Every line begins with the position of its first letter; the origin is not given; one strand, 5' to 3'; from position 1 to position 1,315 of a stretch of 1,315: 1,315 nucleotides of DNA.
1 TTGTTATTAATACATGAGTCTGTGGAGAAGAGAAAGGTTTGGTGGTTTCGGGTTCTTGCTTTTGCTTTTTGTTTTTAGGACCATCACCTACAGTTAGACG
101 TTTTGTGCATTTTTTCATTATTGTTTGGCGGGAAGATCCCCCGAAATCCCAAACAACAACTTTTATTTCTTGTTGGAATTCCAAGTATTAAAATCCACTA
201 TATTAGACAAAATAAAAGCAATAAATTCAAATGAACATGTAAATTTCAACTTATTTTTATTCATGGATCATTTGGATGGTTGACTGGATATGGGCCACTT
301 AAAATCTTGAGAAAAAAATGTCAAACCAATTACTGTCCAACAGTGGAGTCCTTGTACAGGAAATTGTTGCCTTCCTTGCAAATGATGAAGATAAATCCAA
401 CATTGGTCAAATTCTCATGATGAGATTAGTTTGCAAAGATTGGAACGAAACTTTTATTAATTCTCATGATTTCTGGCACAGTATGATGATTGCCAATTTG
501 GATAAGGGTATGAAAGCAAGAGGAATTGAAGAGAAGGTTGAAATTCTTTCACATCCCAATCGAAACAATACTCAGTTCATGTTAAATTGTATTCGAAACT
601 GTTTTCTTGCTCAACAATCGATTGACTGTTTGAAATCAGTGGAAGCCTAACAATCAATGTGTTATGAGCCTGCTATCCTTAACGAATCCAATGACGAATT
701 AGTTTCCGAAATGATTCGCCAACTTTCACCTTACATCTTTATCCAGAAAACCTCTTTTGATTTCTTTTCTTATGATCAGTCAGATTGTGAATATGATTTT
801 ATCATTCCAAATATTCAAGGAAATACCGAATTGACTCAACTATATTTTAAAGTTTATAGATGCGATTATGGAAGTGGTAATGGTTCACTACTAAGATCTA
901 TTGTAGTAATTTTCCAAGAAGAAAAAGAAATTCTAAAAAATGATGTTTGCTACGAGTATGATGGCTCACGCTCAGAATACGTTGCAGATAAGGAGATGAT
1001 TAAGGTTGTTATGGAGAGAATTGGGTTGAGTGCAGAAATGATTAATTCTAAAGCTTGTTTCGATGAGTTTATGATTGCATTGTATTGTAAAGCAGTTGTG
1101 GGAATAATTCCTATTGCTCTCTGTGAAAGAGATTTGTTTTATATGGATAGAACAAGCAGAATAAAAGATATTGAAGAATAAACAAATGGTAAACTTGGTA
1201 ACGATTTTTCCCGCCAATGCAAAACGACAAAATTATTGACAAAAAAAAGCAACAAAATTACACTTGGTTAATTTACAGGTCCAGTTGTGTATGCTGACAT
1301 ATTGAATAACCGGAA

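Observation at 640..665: One in-frame TAA splits an F-box gene, in a stop-CAR-YYA readthrough context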

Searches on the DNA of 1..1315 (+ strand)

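Call 7: search_dna_similar(query=window:1-1315:+, collection=phages, mode=distant)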
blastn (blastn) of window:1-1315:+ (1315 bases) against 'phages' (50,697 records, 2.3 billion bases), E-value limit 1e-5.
No match.

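Call 49: search_rna_families(source=window, threshold=evalue, max_evalue=1)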
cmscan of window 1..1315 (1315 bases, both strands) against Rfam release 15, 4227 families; matches with E-value up to 1: 1.
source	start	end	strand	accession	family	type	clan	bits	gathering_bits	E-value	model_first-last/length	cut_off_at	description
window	375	437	+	RF00133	SNORD33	Gene; snRNA; snoRNA; CD-box;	CL00054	22.2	44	0.5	1-85/85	no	Small nucleolar RNA Z195/SNORD33/SNORD32 family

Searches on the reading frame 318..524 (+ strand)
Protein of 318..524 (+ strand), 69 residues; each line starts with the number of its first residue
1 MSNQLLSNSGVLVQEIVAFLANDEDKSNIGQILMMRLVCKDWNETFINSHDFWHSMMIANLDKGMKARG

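Call 46: search_solved_structures(query=A3, max_evalue=10, show_alignments=2)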
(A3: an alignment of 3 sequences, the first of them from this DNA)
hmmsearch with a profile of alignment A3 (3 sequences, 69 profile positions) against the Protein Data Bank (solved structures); distinct sequences matched with E-value up to 10: 1.
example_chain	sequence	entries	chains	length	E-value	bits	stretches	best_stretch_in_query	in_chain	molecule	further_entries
5egb_A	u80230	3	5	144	1.6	12.2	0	38-55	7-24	Histone-lysine N-methyltransferase PRDM9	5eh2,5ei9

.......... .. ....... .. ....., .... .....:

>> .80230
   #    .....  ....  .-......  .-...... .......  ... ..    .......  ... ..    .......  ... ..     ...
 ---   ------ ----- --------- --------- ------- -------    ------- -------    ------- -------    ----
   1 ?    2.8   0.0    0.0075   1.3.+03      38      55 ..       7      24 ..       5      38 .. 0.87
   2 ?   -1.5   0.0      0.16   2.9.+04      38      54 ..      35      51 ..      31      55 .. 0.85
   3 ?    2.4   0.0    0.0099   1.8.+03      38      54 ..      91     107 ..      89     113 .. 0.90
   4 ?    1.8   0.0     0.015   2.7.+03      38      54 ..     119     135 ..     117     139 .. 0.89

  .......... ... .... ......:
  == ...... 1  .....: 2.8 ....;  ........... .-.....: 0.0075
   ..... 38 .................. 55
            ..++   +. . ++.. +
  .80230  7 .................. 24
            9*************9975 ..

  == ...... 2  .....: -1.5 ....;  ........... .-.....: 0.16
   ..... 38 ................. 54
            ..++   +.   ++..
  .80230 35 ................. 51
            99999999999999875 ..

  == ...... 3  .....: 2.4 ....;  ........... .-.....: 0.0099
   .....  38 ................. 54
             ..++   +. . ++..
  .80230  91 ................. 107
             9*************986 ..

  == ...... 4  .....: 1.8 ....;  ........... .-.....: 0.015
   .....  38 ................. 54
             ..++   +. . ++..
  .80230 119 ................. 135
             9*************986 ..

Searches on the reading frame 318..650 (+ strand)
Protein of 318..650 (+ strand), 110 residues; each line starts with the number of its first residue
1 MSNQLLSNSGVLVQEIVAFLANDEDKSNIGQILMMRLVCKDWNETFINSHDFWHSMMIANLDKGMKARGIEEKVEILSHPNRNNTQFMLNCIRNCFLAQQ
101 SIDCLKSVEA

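Call 4: search_protein_families(library=pfam, proteins=[window:318-647:+], max_evalue=10)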
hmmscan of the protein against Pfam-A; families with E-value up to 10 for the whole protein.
window:318-647:+ (110 aa): 1 family
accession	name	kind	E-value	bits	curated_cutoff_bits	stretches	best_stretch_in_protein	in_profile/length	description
PF12937.12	F-box-like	-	0.06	13.6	24.3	1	32-56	21-44/47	F-box-like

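Call 14: find_encoding_contigs(protein=window:318-650:+, max_places=10, flank=10000)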
Protein window:318-650:+ (110 aa): no gene with exactly this product is on record in the collection.

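Call 16: list_cluster_members(proteins=[P0001, window:318-647:+])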
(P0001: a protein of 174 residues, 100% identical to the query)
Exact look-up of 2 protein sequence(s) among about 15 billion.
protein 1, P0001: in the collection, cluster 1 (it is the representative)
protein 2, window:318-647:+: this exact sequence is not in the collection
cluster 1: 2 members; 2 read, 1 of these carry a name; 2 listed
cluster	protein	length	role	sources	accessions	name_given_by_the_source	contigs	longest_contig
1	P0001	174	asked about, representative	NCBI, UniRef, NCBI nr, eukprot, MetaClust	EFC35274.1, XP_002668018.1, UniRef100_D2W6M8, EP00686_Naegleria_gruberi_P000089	predicted protein [Naegleria gruberi] | Predicted protein n=1 Tax=Naegleria gruberi TaxID=5762 RepID=D2W6M8_NAEGR | uncharacterized protein NAEGRDRAFT_55004 [Naegleria gruberi]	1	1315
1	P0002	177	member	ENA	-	-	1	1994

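Call 18: find_encoding_contigs(protein=P0002, max_places=10, flank=10000)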
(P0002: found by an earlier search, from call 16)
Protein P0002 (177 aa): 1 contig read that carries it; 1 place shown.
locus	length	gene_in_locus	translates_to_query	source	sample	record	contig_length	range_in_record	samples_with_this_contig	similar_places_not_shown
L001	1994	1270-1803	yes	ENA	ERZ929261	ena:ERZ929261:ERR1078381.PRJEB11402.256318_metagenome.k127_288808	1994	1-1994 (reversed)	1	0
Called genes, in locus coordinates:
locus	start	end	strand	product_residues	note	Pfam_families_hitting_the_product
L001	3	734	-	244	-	?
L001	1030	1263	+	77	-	-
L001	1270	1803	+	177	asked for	-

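Call 29: find_homologous_proteins(query=window:318-647:+, max_evalue=0.01)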
Query window:318-647:+ (110 aa): 1 proteins with E <= 0.01 among 1 candidates.
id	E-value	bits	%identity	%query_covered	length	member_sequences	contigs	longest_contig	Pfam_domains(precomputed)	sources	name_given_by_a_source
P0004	5.7e-46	172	100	70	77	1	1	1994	-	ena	-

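Call 34: search_protein_families(library=pfam, proteins=[L001:3-734:-], max_evalue=1)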
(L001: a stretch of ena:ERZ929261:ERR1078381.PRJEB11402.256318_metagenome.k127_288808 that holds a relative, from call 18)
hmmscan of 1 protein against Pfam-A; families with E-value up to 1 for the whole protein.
L001:3-734:- (244 aa): 6 families
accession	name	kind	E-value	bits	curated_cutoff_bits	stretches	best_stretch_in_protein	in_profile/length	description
PF13401.12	AAA_22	-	0.011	16.5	27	1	78-172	5-79/130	AAA domain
PF00931.28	NB-ARC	-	0.016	14.9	23.5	1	56-145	2-75/248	NB-ARC domain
PF02367.23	TsaE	-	0.063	13.7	26.6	1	56-102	4-45/128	Threonylcarbamoyl adenosine biosynthesis protein TsaE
PF13191.12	AAA_16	-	0.073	14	32.6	1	52-120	2-78/167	AAA ATPase domain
PF22921.2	FKRP_N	-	0.14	11.9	27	1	26-92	176-242/245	Fukutin-related protein stem domain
PF13245.12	AAA_19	-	0.23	12.1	25.1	0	70-113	3-42/134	AAA domain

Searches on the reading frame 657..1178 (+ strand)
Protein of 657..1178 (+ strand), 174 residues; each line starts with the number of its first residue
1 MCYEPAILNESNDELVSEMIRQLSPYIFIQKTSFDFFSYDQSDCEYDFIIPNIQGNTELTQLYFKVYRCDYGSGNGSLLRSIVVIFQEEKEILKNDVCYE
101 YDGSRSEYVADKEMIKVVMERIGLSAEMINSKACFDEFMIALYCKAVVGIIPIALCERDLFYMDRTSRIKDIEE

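Call 4: search_protein_families(library=pfam, proteins=[window:657-1178:+], max_evalue=10)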
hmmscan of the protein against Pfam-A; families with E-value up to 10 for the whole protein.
window:657-1178:+ (174 aa): 0 families
